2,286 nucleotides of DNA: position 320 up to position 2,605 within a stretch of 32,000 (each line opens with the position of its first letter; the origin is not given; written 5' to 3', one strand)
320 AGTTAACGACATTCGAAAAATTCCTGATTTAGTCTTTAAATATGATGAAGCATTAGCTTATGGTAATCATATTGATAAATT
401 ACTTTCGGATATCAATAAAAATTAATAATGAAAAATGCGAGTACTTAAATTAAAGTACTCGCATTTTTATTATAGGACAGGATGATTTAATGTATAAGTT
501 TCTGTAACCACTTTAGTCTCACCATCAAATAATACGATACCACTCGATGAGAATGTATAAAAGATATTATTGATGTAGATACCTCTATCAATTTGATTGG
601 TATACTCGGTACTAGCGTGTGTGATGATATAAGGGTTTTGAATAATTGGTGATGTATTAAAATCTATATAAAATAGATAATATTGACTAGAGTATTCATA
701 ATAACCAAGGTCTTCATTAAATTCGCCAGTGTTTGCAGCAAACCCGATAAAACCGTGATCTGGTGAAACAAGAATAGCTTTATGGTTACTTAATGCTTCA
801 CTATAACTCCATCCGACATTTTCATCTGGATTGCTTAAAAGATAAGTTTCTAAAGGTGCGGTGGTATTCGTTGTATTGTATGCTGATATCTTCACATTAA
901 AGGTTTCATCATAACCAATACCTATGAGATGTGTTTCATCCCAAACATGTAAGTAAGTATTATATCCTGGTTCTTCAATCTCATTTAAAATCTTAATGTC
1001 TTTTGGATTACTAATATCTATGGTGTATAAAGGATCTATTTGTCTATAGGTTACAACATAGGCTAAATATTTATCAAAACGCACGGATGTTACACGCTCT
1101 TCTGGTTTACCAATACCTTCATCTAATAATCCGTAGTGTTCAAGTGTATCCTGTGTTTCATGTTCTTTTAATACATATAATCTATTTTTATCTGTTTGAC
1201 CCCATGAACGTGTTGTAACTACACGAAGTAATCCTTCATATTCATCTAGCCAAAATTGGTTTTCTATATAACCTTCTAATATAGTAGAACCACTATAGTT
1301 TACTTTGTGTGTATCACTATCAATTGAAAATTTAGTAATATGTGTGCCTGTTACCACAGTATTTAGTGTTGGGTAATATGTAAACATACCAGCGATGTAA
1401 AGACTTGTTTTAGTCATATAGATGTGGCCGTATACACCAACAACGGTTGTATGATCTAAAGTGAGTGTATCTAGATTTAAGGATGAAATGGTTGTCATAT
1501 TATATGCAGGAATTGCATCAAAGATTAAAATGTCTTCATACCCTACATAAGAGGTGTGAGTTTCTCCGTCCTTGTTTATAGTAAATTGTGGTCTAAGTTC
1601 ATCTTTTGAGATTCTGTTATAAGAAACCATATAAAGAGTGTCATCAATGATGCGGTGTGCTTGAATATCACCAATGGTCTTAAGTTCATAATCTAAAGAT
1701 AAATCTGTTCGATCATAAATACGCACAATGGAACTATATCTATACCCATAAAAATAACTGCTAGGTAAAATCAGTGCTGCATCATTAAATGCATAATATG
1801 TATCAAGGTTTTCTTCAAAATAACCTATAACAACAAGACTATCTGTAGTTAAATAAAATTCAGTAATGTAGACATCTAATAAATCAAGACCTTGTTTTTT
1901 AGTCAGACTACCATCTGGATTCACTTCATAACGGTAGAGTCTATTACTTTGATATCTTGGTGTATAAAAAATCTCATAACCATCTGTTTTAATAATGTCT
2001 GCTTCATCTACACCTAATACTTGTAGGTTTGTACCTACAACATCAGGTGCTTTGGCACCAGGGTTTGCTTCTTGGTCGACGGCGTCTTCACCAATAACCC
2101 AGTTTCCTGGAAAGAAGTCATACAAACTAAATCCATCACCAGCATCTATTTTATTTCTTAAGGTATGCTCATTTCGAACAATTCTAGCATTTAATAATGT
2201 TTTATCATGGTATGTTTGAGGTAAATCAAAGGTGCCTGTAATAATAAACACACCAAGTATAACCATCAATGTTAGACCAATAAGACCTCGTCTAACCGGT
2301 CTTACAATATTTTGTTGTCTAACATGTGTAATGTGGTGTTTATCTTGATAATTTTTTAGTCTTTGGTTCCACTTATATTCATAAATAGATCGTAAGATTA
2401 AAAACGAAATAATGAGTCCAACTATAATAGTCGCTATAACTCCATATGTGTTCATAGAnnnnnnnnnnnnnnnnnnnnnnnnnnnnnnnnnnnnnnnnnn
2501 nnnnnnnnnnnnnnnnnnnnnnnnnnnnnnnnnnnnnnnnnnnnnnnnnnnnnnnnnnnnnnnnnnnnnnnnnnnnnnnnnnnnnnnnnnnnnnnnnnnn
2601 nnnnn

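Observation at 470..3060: Receiver-less LytTR regulator coupled to a membrane protein with a giant extracellular beta-propeller: an atypical LytTR regulatory system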

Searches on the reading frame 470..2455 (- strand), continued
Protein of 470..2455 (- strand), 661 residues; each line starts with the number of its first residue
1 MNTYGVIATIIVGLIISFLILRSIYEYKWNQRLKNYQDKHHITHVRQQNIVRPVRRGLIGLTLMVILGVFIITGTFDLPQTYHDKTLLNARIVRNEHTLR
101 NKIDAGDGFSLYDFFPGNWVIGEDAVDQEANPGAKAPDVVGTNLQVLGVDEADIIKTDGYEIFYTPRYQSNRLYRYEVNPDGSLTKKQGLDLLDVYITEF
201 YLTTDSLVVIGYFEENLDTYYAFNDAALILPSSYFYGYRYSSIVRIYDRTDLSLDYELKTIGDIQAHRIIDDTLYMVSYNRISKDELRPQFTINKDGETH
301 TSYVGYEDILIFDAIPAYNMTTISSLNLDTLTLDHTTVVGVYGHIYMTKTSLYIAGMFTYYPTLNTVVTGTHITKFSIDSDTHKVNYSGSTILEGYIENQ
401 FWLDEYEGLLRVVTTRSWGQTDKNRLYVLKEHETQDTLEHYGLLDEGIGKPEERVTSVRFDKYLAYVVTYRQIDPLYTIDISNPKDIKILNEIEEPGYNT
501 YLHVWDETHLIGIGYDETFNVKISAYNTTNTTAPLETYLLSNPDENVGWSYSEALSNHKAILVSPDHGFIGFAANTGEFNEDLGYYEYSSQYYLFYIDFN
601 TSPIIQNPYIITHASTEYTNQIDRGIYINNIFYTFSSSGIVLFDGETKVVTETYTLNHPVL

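Call 80: search_protein_families(library=ncbifam, proteins=[L017:5728-7692:+, L026:1063-3078:+, L024:4598-6514:+, L058:5674-7728:+, L017:5268-5738:+, L024:4036-4608:+, L055:5156-5602:+, L057:2575-3114:+], max_evalue=0.01)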
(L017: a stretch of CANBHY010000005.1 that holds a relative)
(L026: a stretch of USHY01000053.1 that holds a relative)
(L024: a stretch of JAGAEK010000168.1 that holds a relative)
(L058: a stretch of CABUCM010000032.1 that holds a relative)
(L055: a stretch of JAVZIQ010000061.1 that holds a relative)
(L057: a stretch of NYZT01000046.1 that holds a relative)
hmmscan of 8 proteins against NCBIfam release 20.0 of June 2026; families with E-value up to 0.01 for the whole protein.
L017:5728-7692:+ (655 aa): 0 families

L026:1063-3078:+ (672 aa): 0 families

L024:4598-6514:+ (639 aa): 0 families

L058:5674-7728:+ (685 aa): 0 families

L017:5268-5738:+ (157 aa): 86 families (the best 25 are shown)
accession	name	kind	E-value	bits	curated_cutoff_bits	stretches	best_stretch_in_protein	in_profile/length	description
NF006930.0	PRK09415.1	subfamily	1.7e-31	109.4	198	1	3-152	15-177/179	RNA polymerase factor sigma C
NF008891.0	PRK11924.1-5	subfamily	7.5e-31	107.6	259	1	4-155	3-168/171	RNA polymerase sigma factor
TIGR02937.1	sigma70-ECF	superfamily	1.5e-24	86.5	42.9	1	6-150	3-165/165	sigma-70 family RNA polymerase sigma factor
NF058625.1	sigma_PG0214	equivalog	9.1e-24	84.1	130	1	1-151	1-162/170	GFO_1088 family ECF-type sigma factor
NF009174.0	PRK12522.1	equivalog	1.7e-22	80.3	217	2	79-153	97-170/175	RNA polymerase sigma factor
TIGR02954.1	Sig70_famx3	hypoth_equivalog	3.2e-22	79.1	188.5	1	5-152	17-169/170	RNA polymerase sigma-70 factor, TIGR02954 family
NF007223.0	PRK09641.1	equivalog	9.8e-21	74.4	209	2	74-151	110-185/187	RNA polymerase sigma factor SigW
TIGR02948.1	SigW_bacill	equivalog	4.6e-20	72.5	243.1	2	72-150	108-184/187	RNA polymerase sigma factor SigW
TIGR02950.1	SigM_subfam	subfamily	1.1e-18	67.5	147.95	1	6-150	2-158/159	RNA polymerase sigma factor, SigM family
TIGR02983.1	SigE-fam_strep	subfamily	2e-18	66.8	141.55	1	2-151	4-159/162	SigE family RNA polymerase sigma factor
NF053879.1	RNAPolSigSigVBac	equivalog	2.1e-18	66.5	190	1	4-151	4-156/160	RNA polymerase sigma factor SigV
NF007225.0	PRK09643.1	equivalog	1.9e-17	63.7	190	1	8-151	31-183/204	RNA polymerase sigma factor SigM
NF007216.0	PRK09638.1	equivalog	1.1e-16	61.2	194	1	6-148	20-172/180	RNA polymerase sigma factor SigY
NF008888.0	PRK11922.1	equivalog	1.1e-16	61.2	204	1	4-151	30-197/231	RNA polymerase sigma factor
NF009172.0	PRK12519.1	subfamily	2.3e-16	59.9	222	2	72-151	115-190/194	RNA polymerase sigma factor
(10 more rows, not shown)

L024:4036-4608:+ (191 aa): 91 families (the best 25 are shown)
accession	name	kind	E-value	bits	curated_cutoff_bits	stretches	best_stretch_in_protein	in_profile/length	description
NF004113.0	PRK05602.1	equivalog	3.3e-29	102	208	1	8-184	30-204/211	RNA polymerase sigma factor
TIGR02937.1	sigma70-ECF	superfamily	5.2e-28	97.7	42.9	1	24-181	2-165/165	sigma-70 family RNA polymerase sigma factor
NF009166.1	PRK12513.1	equivalog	1.6e-24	86.7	206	1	8-181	7-186/193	RNA polymerase sigma factor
TIGR02950.1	SigM_subfam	subfamily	1.3e-23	83.6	147.95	1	27-181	4-158/159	RNA polymerase sigma factor, SigM family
NF006930.0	PRK09415.1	subfamily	2.5e-23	82.8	198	1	22-183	15-177/179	RNA polymerase factor sigma C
TIGR02952.1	Sig70_famx2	equivalog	1.3e-22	80.5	206.45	1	15-181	3-170/170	ECF subfamily RNA polymerase sigma factor, BldN family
TIGR02985.1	Sig70_bacteroi1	subfamily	4.8e-22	78.9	126.4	1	26-181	4-162/162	RNA polymerase sigma-70 factor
TIGR02954.1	Sig70_famx3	hypoth_equivalog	1.6e-19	70.2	188.5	1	10-183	3-169/170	RNA polymerase sigma-70 factor, TIGR02954 family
NF007216.0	PRK09638.1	equivalog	1.8e-19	70.2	194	1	9-168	4-161/180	RNA polymerase sigma factor SigY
TIGR02939.1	RpoE_Sigma70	equivalog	8.3e-19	68.3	236.15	1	9-180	6-185/190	RNA polymerase sigma factor RpoE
TIGR02989.1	Sig-70_gvs1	subfamily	4.9e-18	65.6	124.55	1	25-178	3-155/158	RNA polymerase sigma-70 factor, Rhodopirellula/Verrucomicrobium family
NF009168.0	PRK12515.1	subfamily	1e-17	64.2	236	1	9-187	8-185/189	RNA polymerase sigma factor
NF007223.0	PRK09641.1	equivalog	1.8e-17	63.8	209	1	15-181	10-184/187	RNA polymerase sigma factor SigW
NF008888.0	PRK11922.1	equivalog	2e-17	63.6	204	1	8-183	15-198/231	RNA polymerase sigma factor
NF007220.0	PRK09639.1-5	equivalog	2.1e-17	63.5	260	1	27-181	7-164/181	RNA polymerase sigma factor SigX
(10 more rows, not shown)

L055:5156-5602:+ (149 aa): 5 families
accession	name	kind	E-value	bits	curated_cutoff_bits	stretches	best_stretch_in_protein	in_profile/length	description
NF033788.1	HTH_metalloreg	subfamily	5.8e-06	26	55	1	21-68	16-61/77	metalloregulator ArsR/SmtB family transcription factor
TIGR00498.1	lexA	equivalog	3.4e-05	23.5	110.95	1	27-66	21-60/203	transcriptional repressor LexA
NF040939.2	trans_reg_lrs14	equivalog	0.00024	21.1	90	1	10-65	15-69/103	Lrs14 family HTH-type transcriptional regulator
NF033789.1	repress_SdpR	subfamily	0.00068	19.5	100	1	26-77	17-68/79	autorepressor SdpR family transcription factor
NF041413.1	ArsR_Rv2640c_fam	equivalog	0.0016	18.8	155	1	6-68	26-94/118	Rv2640c family ArsR-like transcriptional regulator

L057:2575-3114:+ (180 aa): 22 families
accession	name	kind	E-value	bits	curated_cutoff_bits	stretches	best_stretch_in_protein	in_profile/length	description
NF033788.1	HTH_metalloreg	subfamily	2.7e-12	46.3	55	1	11-74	5-68/77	metalloregulator ArsR/SmtB family transcription factor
NF033789.1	repress_SdpR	subfamily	5.7e-12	45.4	100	1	11-71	2-62/79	autorepressor SdpR family transcription factor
NF053610.1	Sso10a_fam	subfamily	4.2e-07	29.9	60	1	20-82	8-64/64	Sso10a family chromatin protein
NF047906.1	CdPbTransRegCmtR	equivalog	2e-06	27.7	150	1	12-71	16-75/104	Cd(II)/Pb(II)-sensing metalloregulatory transcriptional regulator CmtR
NF004170.0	PRK05638.1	equivalog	3.6e-06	25.8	421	1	17-82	371-438/442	threonine synthase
NF053602.1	Phr_regulator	exception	4.4e-06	26.4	320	1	12-99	7-89/191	heat shock transcription regulator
NF053755.1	MsvR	equivalog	8.8e-06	25.6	220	1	10-78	6-76/236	transcriptional factor MsvR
NF041413.1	ArsR_Rv2640c_fam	equivalog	9.8e-06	26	155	1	11-68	36-96/118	Rv2640c family ArsR-like transcriptional regulator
NF045707.1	Dbac_1936_reg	equivalog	1.3e-05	25.2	115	1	11-75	11-74/99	ArsR/SmtB-type metalloregulator TsoR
NF038251.1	AdcR_fam_Zn_TF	equivalog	3e-05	24.3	175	1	17-82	36-103/143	zinc-dependent MarR family transcriptional regulator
NF008273.0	PRK11050.1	equivalog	6.9e-05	22.5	153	1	22-94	45-114/156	manganese-binding transcriptional regulator MntR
NF040939.2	trans_reg_lrs14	equivalog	0.00015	21.8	90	1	17-65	21-71/103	Lrs14 family HTH-type transcriptional regulator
NF040642.1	sulf_sens_BigR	equivalog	0.00033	20.7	155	1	10-79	13-81/95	sulfite-sensing transcriptional repressor BigR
TIGR02702.1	SufR_cyano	equivalog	0.00035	20.3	178.8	1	18-84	2-74/208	iron-sulfur cluster biosynthesis transcriptional regulator SufR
TIGR01884.1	cas_HTH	subfamily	0.00077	18.9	60.2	1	16-67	141-192/202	CRISPR-associated CARF protein Csa3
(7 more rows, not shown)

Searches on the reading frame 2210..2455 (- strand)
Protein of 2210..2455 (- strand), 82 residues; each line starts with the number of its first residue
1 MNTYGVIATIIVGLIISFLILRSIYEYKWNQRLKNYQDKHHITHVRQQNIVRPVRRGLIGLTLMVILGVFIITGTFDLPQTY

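Call 76: find_homologous_proteins(query=A4, max_evalue=0.01)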
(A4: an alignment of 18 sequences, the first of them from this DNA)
Query A4 (18 sequences) (82 aa, profile of the alignment): 4 proteins with E <= 0.01 among 816 candidates.
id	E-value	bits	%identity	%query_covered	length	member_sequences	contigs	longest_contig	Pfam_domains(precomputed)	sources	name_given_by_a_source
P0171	3.5e-21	93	-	-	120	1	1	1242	-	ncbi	-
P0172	1.6e-18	85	26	89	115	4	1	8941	-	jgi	jgi:cytochrome b subunit of formate dehydrogenase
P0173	5.1e-15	73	-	-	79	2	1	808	-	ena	-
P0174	3.3e-9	55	-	-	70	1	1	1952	-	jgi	jgi:hypothetical protein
